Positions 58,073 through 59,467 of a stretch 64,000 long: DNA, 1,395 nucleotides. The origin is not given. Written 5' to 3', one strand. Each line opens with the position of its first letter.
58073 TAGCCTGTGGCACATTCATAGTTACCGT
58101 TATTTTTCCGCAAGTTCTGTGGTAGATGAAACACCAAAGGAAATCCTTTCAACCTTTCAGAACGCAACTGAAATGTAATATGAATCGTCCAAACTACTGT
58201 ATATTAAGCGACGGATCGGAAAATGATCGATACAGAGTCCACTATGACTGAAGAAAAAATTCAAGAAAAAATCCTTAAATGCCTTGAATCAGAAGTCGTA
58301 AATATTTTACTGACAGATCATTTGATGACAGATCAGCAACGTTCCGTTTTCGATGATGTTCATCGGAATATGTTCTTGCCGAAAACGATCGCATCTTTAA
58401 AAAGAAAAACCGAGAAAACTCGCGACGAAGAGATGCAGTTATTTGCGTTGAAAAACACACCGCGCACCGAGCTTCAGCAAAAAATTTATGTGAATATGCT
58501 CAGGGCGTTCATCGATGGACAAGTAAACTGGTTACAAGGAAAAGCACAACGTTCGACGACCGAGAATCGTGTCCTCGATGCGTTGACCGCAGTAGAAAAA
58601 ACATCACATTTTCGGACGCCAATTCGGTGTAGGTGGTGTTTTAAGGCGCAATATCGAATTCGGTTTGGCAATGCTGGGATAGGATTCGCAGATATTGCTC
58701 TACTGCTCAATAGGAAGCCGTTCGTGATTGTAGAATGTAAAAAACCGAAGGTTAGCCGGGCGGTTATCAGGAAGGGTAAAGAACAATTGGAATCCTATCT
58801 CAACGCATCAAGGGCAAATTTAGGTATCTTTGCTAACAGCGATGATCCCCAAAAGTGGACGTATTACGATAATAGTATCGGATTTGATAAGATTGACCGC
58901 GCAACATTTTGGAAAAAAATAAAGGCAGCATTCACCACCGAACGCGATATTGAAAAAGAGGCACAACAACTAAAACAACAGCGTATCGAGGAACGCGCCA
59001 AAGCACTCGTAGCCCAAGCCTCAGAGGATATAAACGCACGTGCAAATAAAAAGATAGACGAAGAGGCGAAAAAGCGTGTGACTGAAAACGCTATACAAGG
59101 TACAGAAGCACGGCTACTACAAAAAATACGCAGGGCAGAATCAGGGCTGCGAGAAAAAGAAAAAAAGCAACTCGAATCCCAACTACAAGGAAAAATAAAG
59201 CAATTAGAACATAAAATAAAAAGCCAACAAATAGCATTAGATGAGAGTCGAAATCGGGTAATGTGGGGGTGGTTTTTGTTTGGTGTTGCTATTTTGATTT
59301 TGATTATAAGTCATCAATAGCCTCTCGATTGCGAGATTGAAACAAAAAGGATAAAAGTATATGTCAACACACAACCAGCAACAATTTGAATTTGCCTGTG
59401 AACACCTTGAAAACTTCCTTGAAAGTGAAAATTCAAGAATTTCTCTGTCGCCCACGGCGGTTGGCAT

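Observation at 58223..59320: Membrane-anchored protein combining an HsdR_N-like PD-(D/E)XK nuclease core with a ~130-residue Lys/Glu-rich coiled coil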

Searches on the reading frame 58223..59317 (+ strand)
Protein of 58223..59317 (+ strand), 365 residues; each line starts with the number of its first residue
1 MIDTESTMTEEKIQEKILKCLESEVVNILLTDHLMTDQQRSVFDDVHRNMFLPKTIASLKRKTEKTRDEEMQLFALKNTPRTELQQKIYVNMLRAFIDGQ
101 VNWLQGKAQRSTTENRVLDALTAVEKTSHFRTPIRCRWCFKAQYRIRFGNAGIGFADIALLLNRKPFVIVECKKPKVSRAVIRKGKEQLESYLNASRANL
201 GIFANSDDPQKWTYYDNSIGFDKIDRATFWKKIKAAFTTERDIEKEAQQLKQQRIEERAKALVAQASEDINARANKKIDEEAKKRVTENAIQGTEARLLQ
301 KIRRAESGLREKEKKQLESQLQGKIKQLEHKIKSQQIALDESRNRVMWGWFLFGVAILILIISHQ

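Call 3: search_protein_families(library=pfam, proteins=[window:58223-59317:+], max_evalue=10)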
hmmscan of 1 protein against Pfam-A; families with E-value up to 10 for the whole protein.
window:58223-59317:+ (365 aa): 4 families
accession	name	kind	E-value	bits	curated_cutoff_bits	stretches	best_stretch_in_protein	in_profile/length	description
PF13588.12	HSDR_N_2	-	5.8e-07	30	25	1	144-216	28-98/110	Type I restriction enzyme R protein N terminus (HSDR_N)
PF04313.20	HSDR_N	-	2.5e-05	24.6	25.1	1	131-196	105-165/198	Type I restriction enzyme R protein N terminus (HSDR_N)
PF20000.4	fvmX2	-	0.77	9.6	27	1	239-319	139-214/261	FtsH ternary system domain X2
PF06741.18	LsmAD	-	8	7.4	25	1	214-268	6-56/72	LsmAD domain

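Call 4: search_protein_families(library=ncbifam, proteins=[window:58223-59317:+], max_evalue=10)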
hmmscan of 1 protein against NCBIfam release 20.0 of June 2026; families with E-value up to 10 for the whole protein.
window:58223-59317:+ (365 aa): 4 families
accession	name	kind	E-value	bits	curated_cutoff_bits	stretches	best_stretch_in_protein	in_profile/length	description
NF052374.1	HopndTporHpnN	equivalog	0.046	11.8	1100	1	243-351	550-660/858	hopanoid transporter HpnN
TIGR03480.1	HpnN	hypoth_equivalog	1.5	6.7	751.85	1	256-341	566-650/862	hopanoid biosynthesis associated RND transporter like protein HpnN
TIGR04211.1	SH3_and_anchor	equivalog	1.8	8.1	65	1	244-360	65-176/198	TIGR04211 family SH3 domain-containing protein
NF050014.1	HpsJ_like_B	equivalog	5.7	6.5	260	1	240-338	120-216/254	hormogonium polysaccharide biosynthesis protein HpsJ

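Call 5: search_protein_families(library=padloc, proteins=[window:58223-59317:+], max_evalue=10)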
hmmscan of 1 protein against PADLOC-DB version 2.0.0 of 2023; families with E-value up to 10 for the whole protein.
window:58223-59317:+ (365 aa): 2 families
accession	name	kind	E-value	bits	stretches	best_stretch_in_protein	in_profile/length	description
PDLC03034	MTase_I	-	1.2e-08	31.8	1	142-334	82-270/672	Type I methyltransferase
PDLC03841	LeoBC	-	0.012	12.8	1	242-359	342-468/601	-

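Call 6: search_solved_structures(query=window:58223-59317:+, max_evalue=10, show_alignments=3)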
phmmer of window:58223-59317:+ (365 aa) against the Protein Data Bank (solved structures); distinct sequences matched with E-value up to 10: 1.
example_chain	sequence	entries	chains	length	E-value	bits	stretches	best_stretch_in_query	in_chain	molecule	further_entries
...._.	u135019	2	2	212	0.6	12.8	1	95-176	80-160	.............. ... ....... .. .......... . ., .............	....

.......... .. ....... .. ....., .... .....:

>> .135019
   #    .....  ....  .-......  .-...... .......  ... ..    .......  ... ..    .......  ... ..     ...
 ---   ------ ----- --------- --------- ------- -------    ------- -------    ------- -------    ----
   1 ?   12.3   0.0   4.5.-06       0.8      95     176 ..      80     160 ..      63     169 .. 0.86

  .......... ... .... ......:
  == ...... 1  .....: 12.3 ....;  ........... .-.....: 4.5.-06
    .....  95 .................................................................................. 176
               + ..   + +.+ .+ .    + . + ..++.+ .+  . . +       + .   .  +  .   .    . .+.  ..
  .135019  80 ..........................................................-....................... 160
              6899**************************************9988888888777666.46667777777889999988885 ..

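Call 7: find_homologous_proteins(query=window:58223-59317:+, max_evalue=0.001)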
Query window:58223-59317:+ (365 aa): 54 proteins with E <= 0.001 among 4529 candidates.
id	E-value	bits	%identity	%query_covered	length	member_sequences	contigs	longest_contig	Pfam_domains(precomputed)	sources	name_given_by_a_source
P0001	2.9e-234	794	100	100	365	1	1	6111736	PF13588.13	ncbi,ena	-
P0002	1.2e-182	625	81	99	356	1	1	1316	PF13588.13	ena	-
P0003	1.1e-178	612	81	97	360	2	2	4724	PF13588.13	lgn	-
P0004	2.3e-153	529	65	99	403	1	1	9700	PF04313.21,PF13588.13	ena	-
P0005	8.0e-130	451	65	99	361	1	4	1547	PF04313.21,PF13588.13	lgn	-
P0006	1.7e-117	411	59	99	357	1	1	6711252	PF04313.21,PF13588.13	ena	-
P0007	1.0e-115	405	59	99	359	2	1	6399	PF04313.21,PF13588.13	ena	-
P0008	5.4e-86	307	65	64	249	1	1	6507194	PF04313.21,PF13588.13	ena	-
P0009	4.9e-85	304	67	62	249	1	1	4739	PF04313.21,PF13588.13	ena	-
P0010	4.7e-83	297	66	61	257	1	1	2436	PF04313.21,PF13588.13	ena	-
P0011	4.8e-82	294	65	64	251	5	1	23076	PF04313.21,PF13588.13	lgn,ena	-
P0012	3.2e-81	291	64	64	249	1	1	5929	PF04313.21,PF13588.13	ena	-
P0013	2.3e-80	289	64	65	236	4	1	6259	PF04313.21,PF13588.13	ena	-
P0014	9.1e-80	287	64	62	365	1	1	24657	PF04313.21,PF13588.13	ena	-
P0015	1.1e-79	286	64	61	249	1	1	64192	PF04313.21,PF13588.13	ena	-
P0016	9.5e-79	283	63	64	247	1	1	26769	PF04313.21,PF13588.13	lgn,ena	-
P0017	7.0e-77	277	63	64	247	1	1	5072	PF04313.21,PF13588.13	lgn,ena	-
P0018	2.4e-75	272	61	64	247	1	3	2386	PF04313.21,PF13588.13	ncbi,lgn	-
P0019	1.5e-72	263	60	64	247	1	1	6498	PF04313.21,PF13588.13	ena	-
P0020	6.5e-72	261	61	61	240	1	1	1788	PF04313.21,PF13588.13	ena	-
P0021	2.1e-71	259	60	64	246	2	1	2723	PF04313.21,PF13588.13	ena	-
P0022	2.9e-71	259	61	62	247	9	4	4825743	PF04313.21,PF13588.13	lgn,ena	-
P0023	6.3e-71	258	54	61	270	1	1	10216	PF04313.21,PF13588.13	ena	-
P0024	1.5e-70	256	61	62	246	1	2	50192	PF04313.21,PF13588.13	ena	-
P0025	2.1e-70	256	53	64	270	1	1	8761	PF04313.21,PF13588.13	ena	-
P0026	2.2e-70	256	60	62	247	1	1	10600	PF04313.21,PF13588.13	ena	-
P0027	3.9e-70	255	59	64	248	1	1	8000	PF04313.21,PF13588.13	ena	-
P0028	6.0e-70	254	62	62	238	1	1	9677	PF13588.13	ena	-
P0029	4.2e-67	245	58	61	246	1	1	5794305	PF04313.21,PF13588.13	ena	-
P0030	1.5e-66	243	60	62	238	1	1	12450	PF13588.13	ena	-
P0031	5.5e-65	238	57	64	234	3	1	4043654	PF04313.21,PF13588.13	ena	-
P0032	5.3e-64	235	54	64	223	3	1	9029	PF04313.21,PF13588.13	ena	-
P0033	3.7e-63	232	60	62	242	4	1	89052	PF13588.13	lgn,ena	-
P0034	7.9e-63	231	45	98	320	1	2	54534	PF13588.13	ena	-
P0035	6.9e-62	228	53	64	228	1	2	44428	PF04313.21,PF13588.13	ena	-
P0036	6.9e-62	228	52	62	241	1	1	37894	PF13588.13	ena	-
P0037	7.3e-62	228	52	62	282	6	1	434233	PF04313.21,PF13588.13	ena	-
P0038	2.5e-61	226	55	64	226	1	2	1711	PF04313.21,PF13588.13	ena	-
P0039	1.1e-60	224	71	40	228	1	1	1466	PF04313.21,PF13588.13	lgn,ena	-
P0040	1.2e-60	224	52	69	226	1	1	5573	PF13588.13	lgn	-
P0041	2.1e-60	223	50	64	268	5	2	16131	PF04313.21,PF13588.13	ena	-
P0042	3.4e-60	222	55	63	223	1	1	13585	PF04313.21,PF13588.13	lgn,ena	-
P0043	7.7e-60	221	53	61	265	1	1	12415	PF04313.21,PF13588.13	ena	-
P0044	7.6e-59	218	56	62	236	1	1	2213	PF13588.13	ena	-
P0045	8.0e-59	218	55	62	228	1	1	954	PF04313.21,PF13588.13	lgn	-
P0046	9.0e-57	211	49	62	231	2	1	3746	PF04313.21,PF13588.13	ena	-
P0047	1.0e-56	211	52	62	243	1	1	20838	PF13588.13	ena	-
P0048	1.4e-45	174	39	69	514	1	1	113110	PF04313.21,PF13588.13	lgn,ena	-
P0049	5.7e-45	172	47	60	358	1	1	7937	PF04313.21,PF13588.13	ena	-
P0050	1.9e-44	171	47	63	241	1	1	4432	PF04313.21,PF13588.13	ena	-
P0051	2.2e-44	170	52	43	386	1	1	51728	PF04313.21,PF13588.13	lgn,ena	-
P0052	1.6e-43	168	54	45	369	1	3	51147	PF04313.21,PF13588.13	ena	-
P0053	1.9e-40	157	45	62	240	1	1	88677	PF04313.21,PF13588.13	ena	-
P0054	3.0e-21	94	33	68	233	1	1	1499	PF04313.21,PF13588.13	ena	-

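Call 8: search_protein_families(library=phrogs, proteins=[window:58223-59317:+], max_evalue=1)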
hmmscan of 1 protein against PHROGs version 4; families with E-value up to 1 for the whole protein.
window:58223-59317:+ (365 aa): 1 family
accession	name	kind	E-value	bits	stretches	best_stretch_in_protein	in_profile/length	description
phrog_1050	-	moron, auxiliary metabolic gene and host takeover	0.19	13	1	240-290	13-63/92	gam-like host nuclease inhibitor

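Call 10: find_encoding_contigs(protein=P0001, flank=10000, max_places=3)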
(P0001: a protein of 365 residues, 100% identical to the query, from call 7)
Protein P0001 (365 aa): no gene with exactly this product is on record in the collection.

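Call 11: find_encoding_contigs(protein=P0006, flank=10000, max_places=3)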
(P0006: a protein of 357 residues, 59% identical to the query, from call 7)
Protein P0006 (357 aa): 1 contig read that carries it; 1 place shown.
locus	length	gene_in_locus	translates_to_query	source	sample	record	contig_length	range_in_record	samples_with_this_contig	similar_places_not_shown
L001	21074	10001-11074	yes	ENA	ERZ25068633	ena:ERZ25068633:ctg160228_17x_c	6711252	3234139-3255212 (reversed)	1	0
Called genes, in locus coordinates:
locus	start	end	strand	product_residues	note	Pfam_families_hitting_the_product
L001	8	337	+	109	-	-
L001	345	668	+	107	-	-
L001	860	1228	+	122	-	-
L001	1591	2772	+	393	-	PF13458:Peripla_BP_6, PF01094:ANF_receptor, PF13433:Peripla_BP_5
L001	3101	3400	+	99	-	-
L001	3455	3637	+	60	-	-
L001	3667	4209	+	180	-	-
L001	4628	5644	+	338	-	-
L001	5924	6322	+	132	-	-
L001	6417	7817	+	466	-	PF14706:Tnp_DNA_bind, PF02281:Dimer_Tnp_Tn5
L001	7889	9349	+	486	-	PF00092:VWA, PF00362:Integrin_beta (faint), PF13519:VWA_2 (faint), PF13768:VWA_3 (faint)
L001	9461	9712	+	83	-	-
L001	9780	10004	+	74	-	-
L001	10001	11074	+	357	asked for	PF04313:HSDR_N (weak), PF13588:HSDR_N_2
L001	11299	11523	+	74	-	-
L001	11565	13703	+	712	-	PF24814:WD40_Prp19, PF23381:Beta-prop_IFT122_1st, PF24807:WD40_CDC20-Fz, PF24817:WD40_WDHD1_1st, PF25173:Beta-prop_WDR3_1st, PF25174:Beta-prop_THOC3, PF25175:Beta-prop_WDR5, PF25391:WD40_Gbeta, +127 more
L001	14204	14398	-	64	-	-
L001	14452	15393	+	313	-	PF13385:Laminin_G_3, PF02973:Sialidase (weak)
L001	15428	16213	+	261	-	PF05721:PhyH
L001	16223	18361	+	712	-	-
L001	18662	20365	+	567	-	PF07638:Sigma70_ECF (weak), PF04542:Sigma70_r2, PF04545:Sigma70_r4, PF08281:Sigma70_r4_2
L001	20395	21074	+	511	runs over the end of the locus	PF12679:ABC2_membrane_2, PF10920:DUF2705, PF12698:ABC2_membrane_3, PF12730:ABC2_membrane_4, PF13346:ABC2_membrane_5, PF12040:DUF3526 (weak)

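Call 12: find_encoding_contigs(protein=P0022, flank=10000, max_places=4)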
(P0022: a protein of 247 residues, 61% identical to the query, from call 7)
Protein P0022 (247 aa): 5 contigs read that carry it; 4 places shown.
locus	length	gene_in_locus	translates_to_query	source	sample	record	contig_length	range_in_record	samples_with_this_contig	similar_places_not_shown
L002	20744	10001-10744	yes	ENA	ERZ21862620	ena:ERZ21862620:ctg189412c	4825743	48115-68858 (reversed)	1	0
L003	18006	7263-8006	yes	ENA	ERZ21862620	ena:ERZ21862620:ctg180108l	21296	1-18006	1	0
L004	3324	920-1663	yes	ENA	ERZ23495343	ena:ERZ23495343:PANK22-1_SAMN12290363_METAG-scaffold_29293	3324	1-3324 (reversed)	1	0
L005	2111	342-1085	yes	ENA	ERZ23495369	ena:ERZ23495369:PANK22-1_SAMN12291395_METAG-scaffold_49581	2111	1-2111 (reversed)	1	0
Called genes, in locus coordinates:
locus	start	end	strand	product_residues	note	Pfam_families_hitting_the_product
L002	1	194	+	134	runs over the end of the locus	PF13622:4HBT_3 (weak), PF03061:4HBT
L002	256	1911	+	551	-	PF03486:HI0933_like (faint), PF07992:Pyr_redox_2 (faint), PF00890:FAD_binding_2, PF01266:DAO (faint), PF02910:Succ_DH_flav_C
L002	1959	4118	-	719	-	PF07719:TPR_2 (faint), PF09976:TPR_21 (faint), PF13428:TPR_14 (faint), PF13176:TPR_7 (faint), PF13432:TPR_16 (faint), PF14559:TPR_19 (faint), PF13525:YfiO (weak), PF01464:SLT, +4 more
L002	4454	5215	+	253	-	PF00248:Aldo_ket_red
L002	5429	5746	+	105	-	PF02934:GatB_N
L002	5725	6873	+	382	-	PF02934:GatB_N, PF02637:GatB_Yqey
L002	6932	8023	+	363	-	PF00005:ABC_tran, PF13304:AAA_21 (faint), PF08402:TOBE_2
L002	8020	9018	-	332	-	PF01408:GFO_IDH_MocA, PF22725:GFO_IDH_MocA_C3, PF02894:GFO_IDH_MocA_C (weak)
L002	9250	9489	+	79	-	PF04255:DUF433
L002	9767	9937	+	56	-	-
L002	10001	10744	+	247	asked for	PF04313:HSDR_N, PF13588:HSDR_N_2 (weak)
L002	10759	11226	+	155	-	-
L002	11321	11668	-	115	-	PF15970:HicB-like_2, PF15919:HicB_lk_antitox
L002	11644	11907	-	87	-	PF07927:HicA_toxin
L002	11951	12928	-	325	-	PF00583:Acetyltransf_1 (weak), PF13527:Acetyltransf_9, PF13508:Acetyltransf_7 (faint)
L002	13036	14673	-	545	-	PF01436:NHL (weak)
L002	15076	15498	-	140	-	-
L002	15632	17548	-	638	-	PF20581:DUF6785, PF20580:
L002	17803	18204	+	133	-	PF05168:HEPN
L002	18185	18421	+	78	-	PF04255:DUF433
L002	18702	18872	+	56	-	-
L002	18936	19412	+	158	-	-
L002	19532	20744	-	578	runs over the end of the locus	PF14516:AAA_35, PF13191:AAA_16 (weak), PF13401:AAA_22 (weak), PF28130:DUF8371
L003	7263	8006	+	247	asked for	PF04313:HSDR_N, PF13588:HSDR_N_2 (weak)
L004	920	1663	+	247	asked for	PF04313:HSDR_N, PF13588:HSDR_N_2 (weak)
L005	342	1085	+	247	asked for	PF04313:HSDR_N, PF13588:HSDR_N_2 (weak)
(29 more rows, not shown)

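Call 22: find_related_loci(query=A1, collection=genome_contigs, flank=8000)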
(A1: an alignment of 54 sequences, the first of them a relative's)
Query A1 (365 aa) in genome_contigs; peptide patterns used: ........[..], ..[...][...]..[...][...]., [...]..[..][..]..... (x = any residue, [..] = any of these).
335 stretches matched a pattern; 7 encode a relative of the query (tblastn E <= 1e-3); 7 distinct loci.
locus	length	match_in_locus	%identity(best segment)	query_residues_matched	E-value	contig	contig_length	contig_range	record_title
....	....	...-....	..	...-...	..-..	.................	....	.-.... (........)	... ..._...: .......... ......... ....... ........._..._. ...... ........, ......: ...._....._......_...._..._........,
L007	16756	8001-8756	52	130-361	3e-70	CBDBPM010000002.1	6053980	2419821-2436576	MAG: Candidatus Poribacteria bacterium isolate 2ce76e30-9b7a-4682-b141-86baa08e5e2a genome assembly, contig: contig_2, w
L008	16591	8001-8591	44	137-361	2e-52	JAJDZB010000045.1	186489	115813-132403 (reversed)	MAG: Candidatus Poribacteria bacterium isolate jk18x34bins.64 k141_402792, whole genome shotgun sequence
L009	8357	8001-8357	76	137-255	2e-50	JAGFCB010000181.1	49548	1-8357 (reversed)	MAG: Candidatus Poribacteria bacterium isolate SB0101 contig_15283, whole genome shotgun sequence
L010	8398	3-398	55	217-361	3e-32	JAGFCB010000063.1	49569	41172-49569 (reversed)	MAG: Candidatus Poribacteria bacterium isolate SB0101 contig_18625, whole genome shotgun sequence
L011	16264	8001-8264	43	141-229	2e-11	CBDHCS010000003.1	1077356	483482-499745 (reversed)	MAG: Candidatus Poribacteria bacterium isolate 2ff7ea9c-4ed9-48aa-ac60-1c2c21251b56 genome assembly, contig: contig_3, w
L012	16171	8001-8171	42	156-214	7e-8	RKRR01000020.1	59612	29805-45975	MAG: Candidatus Poribacteria bacterium isolate PNGco_C_binSS2 scaffold_25, whole genome shotgun sequence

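Call 24: find_encoding_contigs(protein=P0008, flank=7000, max_places=2)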
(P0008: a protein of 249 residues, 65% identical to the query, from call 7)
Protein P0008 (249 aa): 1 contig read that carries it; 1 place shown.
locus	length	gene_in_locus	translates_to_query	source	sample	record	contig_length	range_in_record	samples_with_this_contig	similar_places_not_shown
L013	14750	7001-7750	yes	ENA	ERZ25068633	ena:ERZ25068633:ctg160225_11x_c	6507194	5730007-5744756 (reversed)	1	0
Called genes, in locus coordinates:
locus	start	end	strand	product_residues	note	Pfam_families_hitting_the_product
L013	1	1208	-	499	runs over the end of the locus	-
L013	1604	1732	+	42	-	-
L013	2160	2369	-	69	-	PF13808:DDE_Tnp_1_assoc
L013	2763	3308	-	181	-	-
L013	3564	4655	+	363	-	PF00005:ABC_tran, PF13304:AAA_21 (faint), PF08402:TOBE_2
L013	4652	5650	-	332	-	PF01408:GFO_IDH_MocA, PF22725:GFO_IDH_MocA_C3, PF02894:GFO_IDH_MocA_C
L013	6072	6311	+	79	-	PF04255:DUF433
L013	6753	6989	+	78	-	PF04255:DUF433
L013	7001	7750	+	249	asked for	PF13588:HSDR_N_2, PF04313:HSDR_N (weak)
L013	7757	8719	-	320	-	PF00583:Acetyltransf_1, PF13527:Acetyltransf_9, PF13508:Acetyltransf_7 (faint), PF13673:Acetyltransf_10 (faint)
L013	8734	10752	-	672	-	PF01436:NHL (weak)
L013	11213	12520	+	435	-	PF01385:OrfB_IS605, PF07282:Cas12f1-like_TNB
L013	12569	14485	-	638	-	PF20581:DUF6785, PF20580:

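Call 25: find_encoding_contigs(protein=P0031, flank=7000, max_places=2)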
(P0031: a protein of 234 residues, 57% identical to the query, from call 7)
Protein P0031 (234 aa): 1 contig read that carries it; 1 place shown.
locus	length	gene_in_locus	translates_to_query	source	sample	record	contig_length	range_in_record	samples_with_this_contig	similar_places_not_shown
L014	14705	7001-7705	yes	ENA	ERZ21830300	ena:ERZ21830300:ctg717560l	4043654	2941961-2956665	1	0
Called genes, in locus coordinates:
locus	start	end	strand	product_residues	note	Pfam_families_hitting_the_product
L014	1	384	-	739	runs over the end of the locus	PF07719:TPR_2 (faint), PF13174:TPR_6 (faint), PF13176:TPR_7 (faint), PF13428:TPR_14 (faint), PF13432:TPR_16 (faint), PF14559:TPR_19 (faint), PF13525:YfiO, PF01464:SLT, +4 more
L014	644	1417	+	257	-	PF00248:Aldo_ket_red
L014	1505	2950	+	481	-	PF02934:GatB_N, PF02637:GatB_Yqey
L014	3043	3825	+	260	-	PF01555:N6_N4_Mtase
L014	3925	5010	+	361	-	PF00005:ABC_tran, PF13304:AAA_21 (faint), PF08402:TOBE_2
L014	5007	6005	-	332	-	PF01408:GFO_IDH_MocA, PF22725:GFO_IDH_MocA_C3, PF02894:GFO_IDH_MocA_C (weak)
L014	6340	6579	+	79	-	PF04255:DUF433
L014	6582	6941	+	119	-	PF18480:DUF5615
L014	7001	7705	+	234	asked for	PF04313:HSDR_N (weak), PF13588:HSDR_N_2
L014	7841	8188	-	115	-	PF15970:HicB-like_2 (weak), PF15919:HicB_lk_antitox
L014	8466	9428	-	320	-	PF00583:Acetyltransf_1, PF13527:Acetyltransf_9, PF13508:Acetyltransf_7 (weak), PF13673:Acetyltransf_10 (faint)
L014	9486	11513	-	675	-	PF08450:SGL (faint), PF01436:NHL (weak)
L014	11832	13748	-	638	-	PF20581:DUF6785, PF20580:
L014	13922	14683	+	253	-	PF01909:NTP_transf_2, PF18765:Polbeta, PF05168:HEPN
